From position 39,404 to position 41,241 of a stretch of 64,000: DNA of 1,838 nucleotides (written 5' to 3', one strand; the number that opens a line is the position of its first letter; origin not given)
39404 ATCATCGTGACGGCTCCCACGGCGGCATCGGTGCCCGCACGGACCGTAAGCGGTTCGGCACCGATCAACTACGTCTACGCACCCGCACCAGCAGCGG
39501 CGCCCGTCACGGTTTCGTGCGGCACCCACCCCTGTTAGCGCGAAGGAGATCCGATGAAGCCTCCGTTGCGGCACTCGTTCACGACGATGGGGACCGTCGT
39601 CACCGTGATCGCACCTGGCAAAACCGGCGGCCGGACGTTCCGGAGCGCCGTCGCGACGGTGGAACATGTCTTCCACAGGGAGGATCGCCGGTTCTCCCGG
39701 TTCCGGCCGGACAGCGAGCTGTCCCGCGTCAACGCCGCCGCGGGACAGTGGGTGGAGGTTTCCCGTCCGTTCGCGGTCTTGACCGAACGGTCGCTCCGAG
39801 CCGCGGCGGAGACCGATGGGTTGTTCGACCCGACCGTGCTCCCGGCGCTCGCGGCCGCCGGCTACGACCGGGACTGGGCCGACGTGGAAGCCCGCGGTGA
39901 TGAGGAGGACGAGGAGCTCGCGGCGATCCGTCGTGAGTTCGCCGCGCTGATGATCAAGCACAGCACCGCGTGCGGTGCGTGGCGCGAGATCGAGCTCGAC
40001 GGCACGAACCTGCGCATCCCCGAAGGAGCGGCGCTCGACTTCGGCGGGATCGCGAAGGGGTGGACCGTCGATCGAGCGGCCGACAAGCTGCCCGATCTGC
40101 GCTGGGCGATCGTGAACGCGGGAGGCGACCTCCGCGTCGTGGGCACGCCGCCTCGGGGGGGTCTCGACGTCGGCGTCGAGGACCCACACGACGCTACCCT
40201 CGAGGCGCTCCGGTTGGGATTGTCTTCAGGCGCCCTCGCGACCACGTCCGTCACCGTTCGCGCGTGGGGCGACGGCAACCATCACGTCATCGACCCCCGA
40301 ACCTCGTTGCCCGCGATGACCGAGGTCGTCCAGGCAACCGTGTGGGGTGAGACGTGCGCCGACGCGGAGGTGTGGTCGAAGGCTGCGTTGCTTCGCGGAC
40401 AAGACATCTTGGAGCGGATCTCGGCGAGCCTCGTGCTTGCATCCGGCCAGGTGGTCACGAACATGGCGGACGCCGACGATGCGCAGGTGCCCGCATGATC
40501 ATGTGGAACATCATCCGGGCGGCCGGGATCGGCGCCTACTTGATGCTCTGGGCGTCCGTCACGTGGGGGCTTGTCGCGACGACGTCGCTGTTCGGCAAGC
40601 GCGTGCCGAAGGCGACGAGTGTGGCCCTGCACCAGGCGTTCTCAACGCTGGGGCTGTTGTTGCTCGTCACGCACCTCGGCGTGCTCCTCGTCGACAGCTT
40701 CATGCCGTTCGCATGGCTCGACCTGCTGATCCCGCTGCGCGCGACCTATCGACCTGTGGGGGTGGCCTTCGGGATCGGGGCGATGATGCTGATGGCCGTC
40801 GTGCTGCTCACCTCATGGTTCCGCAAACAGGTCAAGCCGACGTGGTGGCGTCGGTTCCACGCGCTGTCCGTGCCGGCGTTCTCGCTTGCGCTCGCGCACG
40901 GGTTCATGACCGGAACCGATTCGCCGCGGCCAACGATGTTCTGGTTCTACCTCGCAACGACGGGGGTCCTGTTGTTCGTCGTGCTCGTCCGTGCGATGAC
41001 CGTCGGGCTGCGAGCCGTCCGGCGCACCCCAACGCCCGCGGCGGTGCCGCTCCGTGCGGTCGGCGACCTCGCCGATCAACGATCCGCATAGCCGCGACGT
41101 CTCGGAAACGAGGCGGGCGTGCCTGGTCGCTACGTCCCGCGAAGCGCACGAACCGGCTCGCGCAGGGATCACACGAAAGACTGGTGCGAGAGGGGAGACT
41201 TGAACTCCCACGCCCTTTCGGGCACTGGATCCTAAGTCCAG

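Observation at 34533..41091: Two independent ApbE flavin-transferase / ferric-reductase-like membrane protein modules in 7 kb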

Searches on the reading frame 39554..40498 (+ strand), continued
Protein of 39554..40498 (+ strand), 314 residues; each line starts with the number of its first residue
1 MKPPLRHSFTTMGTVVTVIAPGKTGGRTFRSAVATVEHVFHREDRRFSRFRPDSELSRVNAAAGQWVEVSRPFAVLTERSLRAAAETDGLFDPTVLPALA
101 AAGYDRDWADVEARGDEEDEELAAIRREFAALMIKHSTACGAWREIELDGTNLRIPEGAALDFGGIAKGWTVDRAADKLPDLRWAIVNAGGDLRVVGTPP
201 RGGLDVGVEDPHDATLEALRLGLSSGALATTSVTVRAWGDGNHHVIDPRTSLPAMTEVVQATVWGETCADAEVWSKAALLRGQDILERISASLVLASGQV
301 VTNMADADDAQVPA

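Call 85: search_protein_families(library=pfam, max_evalue=0.01, proteins=[L096:2725-3402:+, L091:4705-4974:+, L092:4729-4995:+, L094:3088-3486:+, L093:2800-3099:+, L093:3083-3382:+, L090:3266-3595:+, L090:3904-4551:+, L095:2803-3513:+, L090:5789-7369:+])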
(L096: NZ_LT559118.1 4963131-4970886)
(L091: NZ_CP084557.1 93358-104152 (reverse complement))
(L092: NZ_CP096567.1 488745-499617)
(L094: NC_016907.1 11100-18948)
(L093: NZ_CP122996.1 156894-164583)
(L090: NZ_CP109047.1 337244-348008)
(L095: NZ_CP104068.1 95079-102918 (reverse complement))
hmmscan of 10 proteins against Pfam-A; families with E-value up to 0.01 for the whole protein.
L096:2725-3402:+ (225 aa): 2 families
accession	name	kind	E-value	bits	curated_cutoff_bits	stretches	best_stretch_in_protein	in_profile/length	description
PF10029.15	DUF2271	-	9.4e-14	51.7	27.3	1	65-178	15-121/136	Predicted periplasmic protein (DUF2271)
PF13860.13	FlgD_ig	-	1.6e-08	34.8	27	1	116-159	32-75/79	FlgD Ig-like domain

L091:4705-4974:+ (89 aa): 0 families

L092:4729-4995:+ (88 aa): 0 families

L094:3088-3486:+ (132 aa): 0 families

L093:2800-3099:+ (99 aa): 0 families

L093:3083-3382:+ (99 aa): 0 families

L090:3266-3595:+ (109 aa): 0 families

L090:3904-4551:+ (215 aa): 0 families

L095:2803-3513:+ (236 aa): 1 family
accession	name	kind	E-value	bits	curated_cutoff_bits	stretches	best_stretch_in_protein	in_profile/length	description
PF01471.23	PG_binding_1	-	2e-18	66.8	23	1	96-151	2-57/57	Putative peptidoglycan binding domain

L090:5789-7369:+ (526 aa): 5 families
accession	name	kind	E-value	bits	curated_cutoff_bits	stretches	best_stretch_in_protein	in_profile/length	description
PF00111.32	Fer2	-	9.8e-11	41.9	21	1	445-517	3-76/77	2Fe-2S iron-sulfur cluster binding domain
PF01794.25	Ferric_reduct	-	8e-09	36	28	1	14-136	2-120/121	Ferric reductase like transmembrane component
PF22290.1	DmmA-like_N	-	2e-07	32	33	1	313-408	20-114/124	Dimethylamine monooxygenase subunit DmmA-like, N-terminal domain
PF00175.26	NAD_binding_1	-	4.3e-05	24.6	22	1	316-403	1-106/109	Oxidoreductase NAD-binding domain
PF08030.17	NAD_binding_6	-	0.0013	19.2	22.2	0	315-332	5-22/156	Ferric reductase NAD binding domain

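Call 87: get_annotated_region(hit=H9, flank=3000)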
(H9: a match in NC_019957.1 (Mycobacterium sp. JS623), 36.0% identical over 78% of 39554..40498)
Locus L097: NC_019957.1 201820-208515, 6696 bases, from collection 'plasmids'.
description: Mycobacterium sp. JS623 plasmid pMYCSM01, complete sequence
organism: Mycobacterium sp. JS623 (NCBI taxid 212767)
taxonomy: Bacteria; Actinomycetota; Actinomycetes; Mycobacteriales; Mycobacteriaceae; Mycobacterium; Mycobacterium sp. JS623
host: -; source: -; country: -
typing (MOB-suite, as given by PLSDB): mobilizable; replicon rep_cluster_1586; relaxase MOBF
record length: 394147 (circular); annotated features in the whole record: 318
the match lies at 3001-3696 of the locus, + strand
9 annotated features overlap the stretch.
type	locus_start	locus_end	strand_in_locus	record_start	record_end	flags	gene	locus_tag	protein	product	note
CDS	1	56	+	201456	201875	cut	-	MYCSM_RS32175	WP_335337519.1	type II toxin-antitoxin system VapC family toxin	-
CDS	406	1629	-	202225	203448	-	-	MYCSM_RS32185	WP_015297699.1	HAMP domain-containing sensor histidine kinase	GO:0007165 - signal transduction [Evidence IEA]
CDS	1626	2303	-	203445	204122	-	-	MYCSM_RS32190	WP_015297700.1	response regulator transcription factor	GO:0000160 - phosphorelay signal transduction system [Evidence IEA]; GO:0006355 - regulation of DNA-templated ...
CDS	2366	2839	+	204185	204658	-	-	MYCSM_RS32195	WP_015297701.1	hypothetical protein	-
CDS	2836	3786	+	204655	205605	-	-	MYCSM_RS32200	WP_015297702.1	FAD:protein FMN transferase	-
CDS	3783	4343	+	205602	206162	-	-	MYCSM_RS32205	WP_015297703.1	ferric reductase-like transmembrane domain-containing protein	-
CDS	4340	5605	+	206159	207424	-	-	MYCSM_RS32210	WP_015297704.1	NADH-ubiquinone oxidoreductase-F iron-sulfur binding region domain-containing protein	-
CDS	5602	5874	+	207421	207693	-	-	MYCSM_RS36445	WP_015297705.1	ferredoxin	-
CDS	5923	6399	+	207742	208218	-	-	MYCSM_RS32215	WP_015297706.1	DUF2231 domain-containing protein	-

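Call 88: get_annotated_region(hit=H15, flank=3000)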
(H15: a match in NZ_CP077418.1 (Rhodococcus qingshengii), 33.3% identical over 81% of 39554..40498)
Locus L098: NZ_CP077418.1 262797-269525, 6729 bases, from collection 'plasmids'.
description: Rhodococcus qingshengii strain TG-1 plasmid unnamed2, complete sequence
organism: Rhodococcus qingshengii (NCBI taxid 334542)
taxonomy: Bacteria; Actinomycetota; Actinomycetes; Mycobacteriales; Nocardiaceae; Rhodococcus; Rhodococcus qingshengii
host: -; source: pure culture,oil-contaminated water; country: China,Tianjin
typing (MOB-suite, as given by PLSDB): mobilizable; relaxase MOBP
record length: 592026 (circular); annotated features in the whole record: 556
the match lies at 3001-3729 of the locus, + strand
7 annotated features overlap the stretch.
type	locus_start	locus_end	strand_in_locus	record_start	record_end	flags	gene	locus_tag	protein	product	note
CDS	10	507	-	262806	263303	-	-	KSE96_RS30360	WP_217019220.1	DUF2231 domain-containing protein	-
CDS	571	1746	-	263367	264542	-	-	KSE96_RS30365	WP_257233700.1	HAMP domain-containing sensor histidine kinase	GO:0007165 - signal transduction [Evidence IEA]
CDS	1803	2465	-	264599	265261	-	-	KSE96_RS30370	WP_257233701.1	response regulator transcription factor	GO:0000160 - phosphorelay signal transduction system [Evidence IEA]; GO:0006355 - regulation of DNA-templated ...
CDS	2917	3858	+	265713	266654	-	-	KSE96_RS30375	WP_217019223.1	FAD:protein FMN transferase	-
CDS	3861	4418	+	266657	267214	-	-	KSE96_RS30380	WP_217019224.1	ferric reductase-like transmembrane domain-containing protein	-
CDS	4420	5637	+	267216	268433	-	-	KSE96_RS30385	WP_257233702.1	NADH-ubiquinone oxidoreductase-F iron-sulfur binding region domain-containing protein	-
CDS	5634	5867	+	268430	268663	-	-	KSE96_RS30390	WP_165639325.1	ferredoxin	-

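Call 89: get_annotated_region(hit=H7, flank=3000)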
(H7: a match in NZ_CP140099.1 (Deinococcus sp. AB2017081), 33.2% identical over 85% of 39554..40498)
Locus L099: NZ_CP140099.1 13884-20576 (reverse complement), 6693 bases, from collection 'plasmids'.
description: Deinococcus sp. AB2017081 plasmid unnamed1, complete sequence
organism: Deinococcus sp. AB2017081 (NCBI taxid 3093660)
taxonomy: Bacteria; Deinococcota; Deinococci; Deinococcales; Deinococcaceae; Deinococcus; Deinococcus sp. AB2017081
host: -; source: pure culture,soil near an iron factory; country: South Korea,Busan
typing (MOB-suite, as given by PLSDB): non-mobilizable
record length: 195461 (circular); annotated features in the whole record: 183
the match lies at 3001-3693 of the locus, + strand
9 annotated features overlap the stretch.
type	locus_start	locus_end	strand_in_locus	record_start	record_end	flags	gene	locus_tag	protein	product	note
CDS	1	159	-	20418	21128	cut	-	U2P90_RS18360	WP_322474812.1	phosphatase PAP2 family protein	-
CDS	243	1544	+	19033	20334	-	-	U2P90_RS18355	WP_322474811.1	divalent metal cation transporter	-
CDS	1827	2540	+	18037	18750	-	-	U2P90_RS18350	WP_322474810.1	VIT1/CCC1 transporter family protein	GO:0030026 - intracellular manganese ion homeostasis [Evidence IEA]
CDS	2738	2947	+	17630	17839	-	-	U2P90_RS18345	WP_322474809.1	hypothetical protein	-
CDS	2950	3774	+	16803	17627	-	-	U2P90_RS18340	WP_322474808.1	FAD:protein FMN transferase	-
CDS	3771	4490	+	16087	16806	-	-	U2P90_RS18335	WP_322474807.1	ferric reductase-like transmembrane domain-containing protein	-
CDS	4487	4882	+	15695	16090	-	-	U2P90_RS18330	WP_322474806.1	hypothetical protein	-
CDS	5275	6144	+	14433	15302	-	-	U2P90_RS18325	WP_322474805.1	universal stress protein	-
CDS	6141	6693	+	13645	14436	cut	-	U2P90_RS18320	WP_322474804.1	glucose 1-dehydrogenase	-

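Call 90: get_annotated_region(hit=H10, flank=3000)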
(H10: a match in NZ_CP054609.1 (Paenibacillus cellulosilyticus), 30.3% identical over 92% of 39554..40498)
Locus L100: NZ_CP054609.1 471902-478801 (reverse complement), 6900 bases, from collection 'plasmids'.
description: Paenibacillus cellulosilyticus strain KACC 14175 plasmid unnamed1, complete sequence
organism: Paenibacillus cellulosilyticus (NCBI taxid 375489)
taxonomy: Bacteria; Bacillota; Bacilli; Bacillales; Paenibacillaceae; Paenibacillus; Paenibacillus cellulosilyticus
host: -; source: cell culture,soil; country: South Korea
typing (MOB-suite, as given by PLSDB): non-mobilizable
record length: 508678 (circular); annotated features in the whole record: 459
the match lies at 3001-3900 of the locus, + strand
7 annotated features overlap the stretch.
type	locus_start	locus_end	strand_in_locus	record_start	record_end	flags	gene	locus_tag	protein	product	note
CDS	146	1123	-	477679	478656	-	-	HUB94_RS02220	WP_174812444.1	LacI family DNA-binding transcriptional regulator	GO:0006351 - DNA-templated transcription [Evidence IEA]; GO:0045892 - negative regulation of DNA-templated ...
CDS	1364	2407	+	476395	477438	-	-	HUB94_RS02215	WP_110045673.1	glycosyl hydrolase 53 family protein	-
CDS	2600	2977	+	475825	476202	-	-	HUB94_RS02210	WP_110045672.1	hypothetical protein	-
CDS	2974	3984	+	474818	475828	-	-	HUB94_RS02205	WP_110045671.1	FAD:protein FMN transferase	GO:0017013 - protein flavinylation [Evidence IEA]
CDS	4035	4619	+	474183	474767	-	-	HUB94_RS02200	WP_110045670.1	ferric reductase-like transmembrane domain-containing protein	-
CDS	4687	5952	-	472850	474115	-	-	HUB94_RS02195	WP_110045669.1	alkaline phosphatase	-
CDS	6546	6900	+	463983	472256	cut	-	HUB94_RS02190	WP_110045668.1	glucoamylase family protein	-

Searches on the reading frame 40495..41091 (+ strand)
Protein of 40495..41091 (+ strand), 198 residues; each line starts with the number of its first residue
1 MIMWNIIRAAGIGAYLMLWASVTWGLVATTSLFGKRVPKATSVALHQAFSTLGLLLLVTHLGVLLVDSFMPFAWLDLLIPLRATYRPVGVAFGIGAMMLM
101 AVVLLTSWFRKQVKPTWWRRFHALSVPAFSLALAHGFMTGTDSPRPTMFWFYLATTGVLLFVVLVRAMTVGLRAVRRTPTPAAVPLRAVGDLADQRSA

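Call 3: search_protein_families(library=pfam, max_evalue=0.01, proteins=[window:40495-41091:+])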
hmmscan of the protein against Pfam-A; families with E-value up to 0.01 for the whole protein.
window:40495-41091:+ (198 aa): 1 family
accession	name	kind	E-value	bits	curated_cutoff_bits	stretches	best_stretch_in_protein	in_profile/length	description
PF01794.25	Ferric_reduct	-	2.7e-05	24.7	28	1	11-132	2-120/121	Ferric reductase like transmembrane component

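Call 4: search_protein_families(library=ncbifam, max_evalue=0.01, proteins=[window:40495-41091:+])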
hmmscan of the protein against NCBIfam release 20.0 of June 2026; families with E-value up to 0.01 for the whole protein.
window:40495-41091:+ (198 aa): 0 families

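Call 21: find_homologous_proteins(query=window:40495-41091:+, max_evalue=0.001)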
Query window:40495-41091:+ (198 aa): 203 proteins with E <= 0.001 among 5187 candidates; the best 120 are listed.
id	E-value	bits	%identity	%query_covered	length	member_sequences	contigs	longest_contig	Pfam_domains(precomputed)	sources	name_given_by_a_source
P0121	3.5e-117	407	96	99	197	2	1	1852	-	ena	-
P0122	6.9e-115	400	94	100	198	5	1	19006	PF01794.26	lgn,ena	-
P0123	7.1e-114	396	92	100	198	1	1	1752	-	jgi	jgi:sulfoxide reductase heme-binding subunit YedZ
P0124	1.7e-113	395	92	100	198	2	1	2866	-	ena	-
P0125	1.8e-113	395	91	100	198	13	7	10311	-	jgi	-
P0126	3.0e-112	391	91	100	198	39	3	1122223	PF01794.26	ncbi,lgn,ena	-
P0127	5.5e-112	390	90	100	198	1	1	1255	PF01794.26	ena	-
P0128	6.9e-112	390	90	100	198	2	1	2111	-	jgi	-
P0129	9.3e-112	389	91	100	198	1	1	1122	-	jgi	jgi:sulfoxide reductase heme-binding subunit YedZ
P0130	6.4e-111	387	91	100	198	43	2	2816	-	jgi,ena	jgi:sulfoxide reductase heme-binding subunit YedZ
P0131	2.5e-108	378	89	100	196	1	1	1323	PF01794.26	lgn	-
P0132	5.5e-108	377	90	100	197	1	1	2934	PF01794.26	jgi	jgi:methionine sulfoxide reductase heme-binding subunit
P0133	2.1e-107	375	90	100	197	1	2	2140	PF01794.26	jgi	jgi:methionine sulfoxide reductase heme-binding subunit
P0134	6.6e-105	367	86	100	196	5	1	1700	PF01794.26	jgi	-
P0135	2.0e-104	366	86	100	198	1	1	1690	-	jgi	jgi:predicted ferric reductase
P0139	5.8e-85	302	79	91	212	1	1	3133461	-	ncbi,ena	-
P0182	1.6e-68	248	69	80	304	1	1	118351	-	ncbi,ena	-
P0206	4.0e-63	231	59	95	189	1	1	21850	PF01794.26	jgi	jgi:predicted ferric reductase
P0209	6.7e-62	227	57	96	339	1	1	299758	-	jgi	jgi:hypothetical protein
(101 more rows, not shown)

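Call 22: find_encoding_contigs(protein=P0126, flank=10000, max_places=2)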
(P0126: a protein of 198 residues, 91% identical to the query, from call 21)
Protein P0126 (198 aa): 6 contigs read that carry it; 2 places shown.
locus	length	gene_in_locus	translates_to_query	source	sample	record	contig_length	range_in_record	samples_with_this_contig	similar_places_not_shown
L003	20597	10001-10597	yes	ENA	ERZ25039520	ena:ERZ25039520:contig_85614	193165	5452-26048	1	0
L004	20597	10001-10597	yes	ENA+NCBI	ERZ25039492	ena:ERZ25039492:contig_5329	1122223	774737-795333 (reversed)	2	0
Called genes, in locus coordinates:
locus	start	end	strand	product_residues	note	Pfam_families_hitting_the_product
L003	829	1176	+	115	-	-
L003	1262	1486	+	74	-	-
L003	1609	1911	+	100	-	PF13847:Methyltransf_31, PF08241:Methyltransf_11, PF08242:Methyltransf_12, PF13649:Methyltransf_25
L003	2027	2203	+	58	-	-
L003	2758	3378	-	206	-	PF01794:Ferric_reduct (weak)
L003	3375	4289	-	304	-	PF02424:ApbE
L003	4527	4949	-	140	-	-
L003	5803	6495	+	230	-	PF00072:Response_reg, PF00486:Trans_reg_C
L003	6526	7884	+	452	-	PF00672:HAMP, PF00512:HisKA, PF02518:HATPase_c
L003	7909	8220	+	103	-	-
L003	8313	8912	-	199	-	-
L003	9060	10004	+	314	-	PF02424:ApbE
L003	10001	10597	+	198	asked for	PF01794:Ferric_reduct (weak)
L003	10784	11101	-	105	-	-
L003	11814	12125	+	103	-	-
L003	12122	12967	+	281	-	PF02424:ApbE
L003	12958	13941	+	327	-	PF01794:Ferric_reduct (weak)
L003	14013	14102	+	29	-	-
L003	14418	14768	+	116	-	PF03793:PASTA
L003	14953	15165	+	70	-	-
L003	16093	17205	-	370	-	PF05573:NosL (faint), PF06525:SoxE (weak)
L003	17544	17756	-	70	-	-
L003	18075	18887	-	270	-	PF13442:Cytochrome_CBB3, PF00034:Cytochrom_C (weak)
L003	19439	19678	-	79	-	-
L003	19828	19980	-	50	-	-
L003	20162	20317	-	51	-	PF00033:Cytochrome_B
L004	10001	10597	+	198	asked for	PF01794:Ferric_reduct (weak)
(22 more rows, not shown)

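Call 23: find_encoding_contigs(protein=P0139, flank=8000, max_places=2)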
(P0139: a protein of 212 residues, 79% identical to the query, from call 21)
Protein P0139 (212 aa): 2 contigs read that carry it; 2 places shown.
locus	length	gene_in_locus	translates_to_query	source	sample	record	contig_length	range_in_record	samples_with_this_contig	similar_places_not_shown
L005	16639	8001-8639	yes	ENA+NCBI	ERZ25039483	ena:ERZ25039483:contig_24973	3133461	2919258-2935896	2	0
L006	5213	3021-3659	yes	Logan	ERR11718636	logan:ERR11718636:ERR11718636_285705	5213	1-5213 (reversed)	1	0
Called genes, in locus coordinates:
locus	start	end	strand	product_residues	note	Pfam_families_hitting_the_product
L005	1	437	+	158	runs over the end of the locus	-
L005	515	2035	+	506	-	-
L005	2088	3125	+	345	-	-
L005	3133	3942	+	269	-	PF01694:Rhomboid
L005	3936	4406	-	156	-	PF00293:NUDIX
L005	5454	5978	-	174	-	-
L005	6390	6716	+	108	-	-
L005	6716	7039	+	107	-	-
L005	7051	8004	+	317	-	PF02424:ApbE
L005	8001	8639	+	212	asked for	-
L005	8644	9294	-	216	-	-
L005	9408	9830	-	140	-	PF07883:Cupin_2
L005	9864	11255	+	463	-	PF00206:Lyase_1, PF10415:FumaraseC_C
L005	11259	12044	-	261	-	PF03372:Exo_endo_phos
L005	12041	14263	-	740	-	PF00133:tRNA-synt_1, PF09334:tRNA-synt_1g, PF13603:tRNA-synt_1_2, PF00133:tRNA-synt_1, PF09334:tRNA-synt_1g, PF08264:Anticodon_1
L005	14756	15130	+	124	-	PF12647:RNHCP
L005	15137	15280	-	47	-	-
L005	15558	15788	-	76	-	PF20120:DUF6510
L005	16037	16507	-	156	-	PF00970:FAD_binding_6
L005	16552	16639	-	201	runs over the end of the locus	PF00174:Oxidored_molyb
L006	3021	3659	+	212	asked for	-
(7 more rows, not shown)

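Call 47: find_encoding_contigs(protein=P0209, flank=6000, max_places=1)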
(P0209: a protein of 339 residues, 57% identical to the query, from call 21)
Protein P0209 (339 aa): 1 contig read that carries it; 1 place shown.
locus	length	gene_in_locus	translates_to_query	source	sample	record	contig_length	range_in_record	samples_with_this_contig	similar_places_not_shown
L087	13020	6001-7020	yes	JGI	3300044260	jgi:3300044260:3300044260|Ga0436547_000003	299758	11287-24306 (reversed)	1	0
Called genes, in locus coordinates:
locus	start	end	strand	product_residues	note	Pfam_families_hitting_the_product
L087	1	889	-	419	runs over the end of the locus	PF03453:MoeA_N, PF00994:MoCF_biosynth, PF03454:MoeA_C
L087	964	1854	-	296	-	PF00483:NTP_transferase, PF12804:NTP_transf_3 (weak)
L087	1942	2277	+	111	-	PF09723:Zn_ribbon_8, PF24441:DUF7560 (weak)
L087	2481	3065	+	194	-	PF01048:PNP_UDP_1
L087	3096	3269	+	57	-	-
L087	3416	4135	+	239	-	PF08666:SAF (weak), PF16976:RcpC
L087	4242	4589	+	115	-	-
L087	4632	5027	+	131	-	-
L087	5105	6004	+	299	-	PF02424:ApbE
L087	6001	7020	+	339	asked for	-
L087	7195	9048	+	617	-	-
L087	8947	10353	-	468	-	PF26314:MptA_B_family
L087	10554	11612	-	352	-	PF02322:Cyt_bd_oxida_II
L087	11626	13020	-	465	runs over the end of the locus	PF01654:Cyt_bd_oxida_I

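Call 48: find_encoding_contigs(protein=P0182, flank=6000, max_places=1)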
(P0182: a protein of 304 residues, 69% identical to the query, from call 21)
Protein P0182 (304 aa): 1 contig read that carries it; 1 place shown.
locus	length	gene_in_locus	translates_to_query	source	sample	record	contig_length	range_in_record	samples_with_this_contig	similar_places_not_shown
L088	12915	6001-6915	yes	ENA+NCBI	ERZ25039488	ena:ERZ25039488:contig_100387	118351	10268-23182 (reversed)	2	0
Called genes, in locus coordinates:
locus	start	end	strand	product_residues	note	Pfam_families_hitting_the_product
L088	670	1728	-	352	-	PF00483:NTP_transferase, PF12804:NTP_transf_3, PF24894:Hexapep_GlmU (faint), PF25084:LbH_EIF2B (weak), PF25087:GMPPB_C (weak)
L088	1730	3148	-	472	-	PF03816:LytR_cpsA_psr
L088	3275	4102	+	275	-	PF00990:GGDEF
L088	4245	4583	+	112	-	-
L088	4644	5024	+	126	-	-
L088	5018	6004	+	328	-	PF02424:ApbE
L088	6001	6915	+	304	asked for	-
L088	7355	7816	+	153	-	-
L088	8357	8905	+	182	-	PF02424:ApbE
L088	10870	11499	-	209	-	-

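Call 49: find_encoding_contigs(protein=P0206, flank=6000, max_places=1)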
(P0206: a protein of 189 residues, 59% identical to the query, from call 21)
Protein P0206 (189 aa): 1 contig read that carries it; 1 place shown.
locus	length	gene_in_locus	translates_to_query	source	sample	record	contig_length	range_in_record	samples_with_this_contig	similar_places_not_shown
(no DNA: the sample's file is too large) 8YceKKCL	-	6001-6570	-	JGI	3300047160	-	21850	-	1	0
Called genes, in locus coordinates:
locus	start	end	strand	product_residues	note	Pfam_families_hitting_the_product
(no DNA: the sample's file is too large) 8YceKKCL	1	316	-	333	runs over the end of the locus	PF00296:Bac_luciferase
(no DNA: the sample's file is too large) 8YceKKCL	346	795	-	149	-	PF00027:cNMP_binding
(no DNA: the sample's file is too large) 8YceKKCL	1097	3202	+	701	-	PF12740:PETase (weak)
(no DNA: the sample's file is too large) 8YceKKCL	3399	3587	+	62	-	-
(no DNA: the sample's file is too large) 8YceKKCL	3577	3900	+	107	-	-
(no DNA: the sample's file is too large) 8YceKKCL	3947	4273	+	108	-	PF12838:Fer4_7 (faint), PF13237:Fer4_10 (faint), PF13484:Fer4_16 (faint), PF00037:Fer4, PF12837:Fer4_6 (weak)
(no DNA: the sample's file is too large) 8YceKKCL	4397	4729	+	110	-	-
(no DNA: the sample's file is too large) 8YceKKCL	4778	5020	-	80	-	-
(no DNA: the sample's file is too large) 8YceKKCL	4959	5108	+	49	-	-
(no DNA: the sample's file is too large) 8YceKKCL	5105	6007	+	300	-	PF02424:ApbE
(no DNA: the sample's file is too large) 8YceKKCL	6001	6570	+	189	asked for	PF01794:Ferric_reduct (weak)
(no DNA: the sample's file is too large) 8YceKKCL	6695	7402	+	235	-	PF00072:Response_reg, PF00486:Trans_reg_C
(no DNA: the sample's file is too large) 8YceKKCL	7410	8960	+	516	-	PF00672:HAMP, PF00512:HisKA, PF13581:HATPase_c_2 (weak), PF02518:HATPase_c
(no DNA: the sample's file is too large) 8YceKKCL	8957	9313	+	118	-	-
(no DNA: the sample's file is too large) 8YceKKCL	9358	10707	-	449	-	PF03816:LytR_cpsA_psr, PF13399:LytR_C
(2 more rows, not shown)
